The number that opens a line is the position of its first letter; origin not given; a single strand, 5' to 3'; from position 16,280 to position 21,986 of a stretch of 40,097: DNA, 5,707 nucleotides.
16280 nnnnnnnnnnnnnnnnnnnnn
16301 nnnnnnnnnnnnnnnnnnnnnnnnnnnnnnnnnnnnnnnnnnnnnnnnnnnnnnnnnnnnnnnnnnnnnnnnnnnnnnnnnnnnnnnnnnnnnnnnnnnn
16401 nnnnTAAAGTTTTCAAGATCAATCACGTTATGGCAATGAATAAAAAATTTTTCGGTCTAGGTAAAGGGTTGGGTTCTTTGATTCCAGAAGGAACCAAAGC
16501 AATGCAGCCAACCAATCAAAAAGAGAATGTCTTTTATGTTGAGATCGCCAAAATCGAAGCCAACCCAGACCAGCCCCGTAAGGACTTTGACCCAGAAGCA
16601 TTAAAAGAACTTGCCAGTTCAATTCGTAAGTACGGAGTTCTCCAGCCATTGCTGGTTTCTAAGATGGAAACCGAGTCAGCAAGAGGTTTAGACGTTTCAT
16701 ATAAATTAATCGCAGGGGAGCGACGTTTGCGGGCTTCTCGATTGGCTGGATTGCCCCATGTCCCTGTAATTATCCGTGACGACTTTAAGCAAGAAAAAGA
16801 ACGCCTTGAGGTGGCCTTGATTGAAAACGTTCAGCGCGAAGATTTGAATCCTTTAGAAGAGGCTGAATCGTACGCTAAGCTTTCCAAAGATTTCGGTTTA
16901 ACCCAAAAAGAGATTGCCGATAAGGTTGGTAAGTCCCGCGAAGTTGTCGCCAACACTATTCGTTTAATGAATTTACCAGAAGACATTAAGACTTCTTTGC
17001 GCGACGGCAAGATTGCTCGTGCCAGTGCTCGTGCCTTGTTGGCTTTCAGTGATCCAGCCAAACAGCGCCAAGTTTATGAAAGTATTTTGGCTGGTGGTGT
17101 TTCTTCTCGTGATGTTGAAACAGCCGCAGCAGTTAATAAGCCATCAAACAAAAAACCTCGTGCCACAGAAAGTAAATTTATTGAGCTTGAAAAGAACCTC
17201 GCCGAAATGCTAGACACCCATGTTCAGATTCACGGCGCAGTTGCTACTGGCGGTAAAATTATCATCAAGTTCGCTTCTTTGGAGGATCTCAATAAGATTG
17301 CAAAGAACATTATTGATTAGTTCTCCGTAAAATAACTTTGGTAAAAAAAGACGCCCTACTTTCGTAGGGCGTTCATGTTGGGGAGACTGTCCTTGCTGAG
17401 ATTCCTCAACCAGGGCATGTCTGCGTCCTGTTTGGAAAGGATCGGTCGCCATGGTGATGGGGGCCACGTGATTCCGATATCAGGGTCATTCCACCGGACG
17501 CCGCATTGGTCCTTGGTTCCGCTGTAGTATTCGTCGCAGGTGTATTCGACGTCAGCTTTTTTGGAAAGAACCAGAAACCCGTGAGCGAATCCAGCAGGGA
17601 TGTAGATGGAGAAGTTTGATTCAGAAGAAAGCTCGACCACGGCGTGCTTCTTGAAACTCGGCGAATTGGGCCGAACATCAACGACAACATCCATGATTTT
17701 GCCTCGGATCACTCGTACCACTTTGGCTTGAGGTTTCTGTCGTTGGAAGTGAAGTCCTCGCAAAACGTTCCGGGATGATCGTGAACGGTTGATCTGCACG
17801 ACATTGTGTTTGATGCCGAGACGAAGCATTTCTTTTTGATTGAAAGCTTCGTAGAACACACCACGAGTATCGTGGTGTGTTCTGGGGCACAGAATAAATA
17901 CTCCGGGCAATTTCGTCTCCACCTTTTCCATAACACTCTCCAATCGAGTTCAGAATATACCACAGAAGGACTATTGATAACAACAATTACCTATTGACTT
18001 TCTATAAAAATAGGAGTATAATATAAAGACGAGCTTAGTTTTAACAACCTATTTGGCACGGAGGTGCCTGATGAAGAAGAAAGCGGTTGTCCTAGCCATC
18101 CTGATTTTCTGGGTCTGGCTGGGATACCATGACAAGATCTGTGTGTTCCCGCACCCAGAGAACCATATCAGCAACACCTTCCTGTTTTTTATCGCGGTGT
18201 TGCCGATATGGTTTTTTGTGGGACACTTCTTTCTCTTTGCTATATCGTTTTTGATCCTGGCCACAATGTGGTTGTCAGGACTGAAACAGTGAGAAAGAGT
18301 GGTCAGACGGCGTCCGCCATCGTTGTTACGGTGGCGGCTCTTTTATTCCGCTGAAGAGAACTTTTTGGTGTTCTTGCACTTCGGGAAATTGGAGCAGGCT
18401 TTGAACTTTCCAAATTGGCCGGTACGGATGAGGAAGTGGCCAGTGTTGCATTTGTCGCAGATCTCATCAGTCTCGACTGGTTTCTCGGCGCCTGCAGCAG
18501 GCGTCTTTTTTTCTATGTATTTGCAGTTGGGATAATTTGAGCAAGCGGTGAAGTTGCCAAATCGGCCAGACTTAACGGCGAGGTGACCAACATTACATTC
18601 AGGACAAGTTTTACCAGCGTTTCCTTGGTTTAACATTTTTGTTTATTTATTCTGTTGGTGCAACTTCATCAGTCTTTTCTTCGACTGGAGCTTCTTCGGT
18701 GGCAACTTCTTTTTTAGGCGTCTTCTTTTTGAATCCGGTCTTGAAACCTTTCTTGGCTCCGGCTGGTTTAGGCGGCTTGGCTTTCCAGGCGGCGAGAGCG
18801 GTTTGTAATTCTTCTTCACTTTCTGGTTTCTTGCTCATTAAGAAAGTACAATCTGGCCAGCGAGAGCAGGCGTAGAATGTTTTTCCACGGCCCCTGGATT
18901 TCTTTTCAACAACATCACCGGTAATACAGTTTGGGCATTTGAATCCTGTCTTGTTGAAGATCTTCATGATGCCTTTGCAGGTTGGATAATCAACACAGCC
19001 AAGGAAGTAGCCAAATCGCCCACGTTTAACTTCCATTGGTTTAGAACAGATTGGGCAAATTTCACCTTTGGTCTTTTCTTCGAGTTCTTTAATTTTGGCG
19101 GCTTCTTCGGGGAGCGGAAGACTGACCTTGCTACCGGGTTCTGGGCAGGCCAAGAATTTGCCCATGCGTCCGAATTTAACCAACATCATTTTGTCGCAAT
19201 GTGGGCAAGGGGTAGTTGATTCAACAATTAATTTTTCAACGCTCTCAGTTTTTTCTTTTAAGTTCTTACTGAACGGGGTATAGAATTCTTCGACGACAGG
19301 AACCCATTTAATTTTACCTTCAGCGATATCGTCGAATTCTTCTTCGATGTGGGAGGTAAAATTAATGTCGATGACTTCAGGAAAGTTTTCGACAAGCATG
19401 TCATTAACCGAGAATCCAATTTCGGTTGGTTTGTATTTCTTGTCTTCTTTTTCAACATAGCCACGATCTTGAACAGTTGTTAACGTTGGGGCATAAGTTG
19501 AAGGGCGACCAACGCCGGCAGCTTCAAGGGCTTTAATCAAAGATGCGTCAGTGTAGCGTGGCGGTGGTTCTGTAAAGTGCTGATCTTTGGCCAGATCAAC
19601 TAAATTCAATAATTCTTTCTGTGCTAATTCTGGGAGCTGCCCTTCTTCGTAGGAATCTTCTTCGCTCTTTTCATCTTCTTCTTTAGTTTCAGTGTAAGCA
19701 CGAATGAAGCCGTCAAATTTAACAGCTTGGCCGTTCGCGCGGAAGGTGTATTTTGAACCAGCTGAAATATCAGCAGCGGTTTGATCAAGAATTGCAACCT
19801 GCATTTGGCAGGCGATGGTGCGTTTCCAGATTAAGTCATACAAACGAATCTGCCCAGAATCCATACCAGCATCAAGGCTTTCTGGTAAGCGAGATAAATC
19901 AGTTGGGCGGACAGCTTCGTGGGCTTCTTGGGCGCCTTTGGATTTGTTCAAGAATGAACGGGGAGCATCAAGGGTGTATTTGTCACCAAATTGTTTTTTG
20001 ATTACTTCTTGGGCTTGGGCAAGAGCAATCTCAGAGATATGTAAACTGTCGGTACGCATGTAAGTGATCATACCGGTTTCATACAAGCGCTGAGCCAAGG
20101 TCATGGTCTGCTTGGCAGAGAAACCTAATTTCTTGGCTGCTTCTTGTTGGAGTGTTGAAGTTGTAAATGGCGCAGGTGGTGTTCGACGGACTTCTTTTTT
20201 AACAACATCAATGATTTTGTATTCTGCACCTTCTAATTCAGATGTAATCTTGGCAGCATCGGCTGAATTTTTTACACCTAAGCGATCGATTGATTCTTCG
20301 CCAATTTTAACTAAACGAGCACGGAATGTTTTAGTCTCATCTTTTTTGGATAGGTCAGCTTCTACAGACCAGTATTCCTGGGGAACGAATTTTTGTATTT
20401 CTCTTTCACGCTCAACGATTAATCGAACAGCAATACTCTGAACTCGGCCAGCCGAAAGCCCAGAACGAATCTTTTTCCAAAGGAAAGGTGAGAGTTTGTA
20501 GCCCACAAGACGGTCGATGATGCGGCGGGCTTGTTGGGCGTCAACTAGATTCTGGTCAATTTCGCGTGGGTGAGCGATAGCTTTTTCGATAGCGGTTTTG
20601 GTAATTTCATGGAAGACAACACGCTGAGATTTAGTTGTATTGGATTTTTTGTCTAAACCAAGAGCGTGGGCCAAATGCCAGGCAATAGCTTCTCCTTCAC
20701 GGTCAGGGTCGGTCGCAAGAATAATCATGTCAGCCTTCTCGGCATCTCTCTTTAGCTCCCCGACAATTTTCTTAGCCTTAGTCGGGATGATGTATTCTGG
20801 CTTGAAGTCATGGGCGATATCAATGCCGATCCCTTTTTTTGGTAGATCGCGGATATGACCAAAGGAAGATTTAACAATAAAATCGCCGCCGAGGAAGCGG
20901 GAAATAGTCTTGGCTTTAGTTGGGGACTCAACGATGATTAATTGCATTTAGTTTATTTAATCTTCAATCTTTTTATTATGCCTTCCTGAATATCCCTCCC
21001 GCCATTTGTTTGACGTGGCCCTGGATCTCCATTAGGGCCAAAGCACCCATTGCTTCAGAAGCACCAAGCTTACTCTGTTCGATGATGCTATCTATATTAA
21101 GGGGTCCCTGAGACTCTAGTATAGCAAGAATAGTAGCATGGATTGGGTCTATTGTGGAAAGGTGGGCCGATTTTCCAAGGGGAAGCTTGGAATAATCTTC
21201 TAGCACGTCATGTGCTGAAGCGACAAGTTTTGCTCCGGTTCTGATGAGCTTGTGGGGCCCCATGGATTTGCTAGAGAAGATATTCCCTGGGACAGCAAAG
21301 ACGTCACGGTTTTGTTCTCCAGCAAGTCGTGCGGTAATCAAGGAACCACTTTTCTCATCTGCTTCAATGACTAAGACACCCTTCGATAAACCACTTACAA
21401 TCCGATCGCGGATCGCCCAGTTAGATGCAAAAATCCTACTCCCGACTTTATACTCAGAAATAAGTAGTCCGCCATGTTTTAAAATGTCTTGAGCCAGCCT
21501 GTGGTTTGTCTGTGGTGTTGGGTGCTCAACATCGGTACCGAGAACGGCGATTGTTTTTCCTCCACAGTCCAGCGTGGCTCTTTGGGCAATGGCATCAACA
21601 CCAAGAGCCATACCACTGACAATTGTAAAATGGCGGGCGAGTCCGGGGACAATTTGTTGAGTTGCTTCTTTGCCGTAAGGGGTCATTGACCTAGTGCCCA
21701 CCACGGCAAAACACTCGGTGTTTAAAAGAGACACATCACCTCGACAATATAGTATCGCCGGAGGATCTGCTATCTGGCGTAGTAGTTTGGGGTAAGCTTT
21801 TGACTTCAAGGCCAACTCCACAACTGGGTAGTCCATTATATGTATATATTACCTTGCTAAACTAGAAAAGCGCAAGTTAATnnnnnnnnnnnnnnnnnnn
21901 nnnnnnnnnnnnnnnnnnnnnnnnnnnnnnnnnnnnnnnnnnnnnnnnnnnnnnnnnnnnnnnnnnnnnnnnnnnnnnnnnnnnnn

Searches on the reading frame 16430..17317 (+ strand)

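Call 10: search_protein_families(library=pfam, proteins=[window:16430-17317:+])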
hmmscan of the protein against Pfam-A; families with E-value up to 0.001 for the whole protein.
window:16430-17317:+ (296 aa): 4 families
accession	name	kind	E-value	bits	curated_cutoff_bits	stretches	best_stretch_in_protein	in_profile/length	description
PF17762.8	HTH_ParB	-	3.7e-31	107.7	22.6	1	137-234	1-98/102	ParB HTH domain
PF02195.25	ParB_N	-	7.1e-28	96.9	26.3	1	34-135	3-95/95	ParB N-terminal domain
PF23552.2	ParB_C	-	1.6e-07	31.1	23.8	1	252-293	7-48/50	ParB dimerisation domain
PF08535.16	KorB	-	0.00079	19.8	22.3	0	156-193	3-40/89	KorB domain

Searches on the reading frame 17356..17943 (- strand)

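Call 10: search_protein_families(library=pfam, proteins=[window:17356-17943:-])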
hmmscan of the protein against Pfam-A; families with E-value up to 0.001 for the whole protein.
window:17356-17943:- (195 aa): 1 family
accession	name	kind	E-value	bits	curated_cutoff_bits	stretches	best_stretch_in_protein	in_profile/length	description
PF00908.23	dTDP_sugar_isom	-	5.6e-62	208.8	27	1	9-180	1-167/168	dTDP-4-dehydrorhamnose 3,5-epimerase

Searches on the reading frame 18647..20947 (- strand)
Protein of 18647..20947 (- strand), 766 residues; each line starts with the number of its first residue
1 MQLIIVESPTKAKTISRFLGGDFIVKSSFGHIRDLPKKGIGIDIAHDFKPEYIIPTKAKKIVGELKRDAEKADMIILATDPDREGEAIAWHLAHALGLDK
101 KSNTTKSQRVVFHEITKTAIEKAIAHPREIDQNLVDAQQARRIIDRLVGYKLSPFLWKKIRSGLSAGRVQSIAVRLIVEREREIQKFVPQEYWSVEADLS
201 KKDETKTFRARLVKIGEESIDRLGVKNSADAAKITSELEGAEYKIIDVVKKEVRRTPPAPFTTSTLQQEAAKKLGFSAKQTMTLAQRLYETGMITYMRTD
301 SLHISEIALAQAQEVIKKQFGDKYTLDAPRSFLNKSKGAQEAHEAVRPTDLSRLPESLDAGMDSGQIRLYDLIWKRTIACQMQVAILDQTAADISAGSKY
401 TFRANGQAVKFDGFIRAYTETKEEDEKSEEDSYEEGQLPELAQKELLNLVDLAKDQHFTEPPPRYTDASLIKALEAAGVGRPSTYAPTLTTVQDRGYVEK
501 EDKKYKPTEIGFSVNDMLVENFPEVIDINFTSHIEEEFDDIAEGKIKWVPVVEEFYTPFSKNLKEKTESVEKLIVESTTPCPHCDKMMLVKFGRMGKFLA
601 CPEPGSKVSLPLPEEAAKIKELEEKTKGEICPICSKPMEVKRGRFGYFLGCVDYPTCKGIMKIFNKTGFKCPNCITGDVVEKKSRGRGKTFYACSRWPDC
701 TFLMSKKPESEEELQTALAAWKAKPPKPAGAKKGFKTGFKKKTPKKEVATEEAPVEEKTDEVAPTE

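Call 10: search_protein_families(library=pfam, proteins=[window:18647-20947:-])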
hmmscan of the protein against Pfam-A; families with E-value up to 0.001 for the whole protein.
window:18647-20947:- (766 aa): 3 families
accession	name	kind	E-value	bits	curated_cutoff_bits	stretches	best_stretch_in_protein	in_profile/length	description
PF01131.25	Topoisom_bac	-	1.6e-128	429.7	35.1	1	130-552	2-410/411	DNA topoisomerase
PF01751.28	Toprim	-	7.5e-23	81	23.1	1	2-115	1-96/96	Toprim domain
PF01396.24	Zn_ribbon_Top1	-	4.5e-22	78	32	2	628-662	1-35/39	Topoisomerase DNA binding C4 zinc finger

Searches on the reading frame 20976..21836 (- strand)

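Call 10: search_protein_families(library=pfam, proteins=[window:20976-21836:-])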
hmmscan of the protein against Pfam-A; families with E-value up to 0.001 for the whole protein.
window:20976-21836:- (286 aa): 2 families
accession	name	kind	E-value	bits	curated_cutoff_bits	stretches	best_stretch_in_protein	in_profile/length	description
PF02481.21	DNA_processg_A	-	2.4e-71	239.7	29.6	1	9-206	11-211/212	DNA recombination-mediator protein A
PF17782.7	DprA_WH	-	2.6e-10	40.6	22.9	1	230-281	11-61/61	DprA winged helix domain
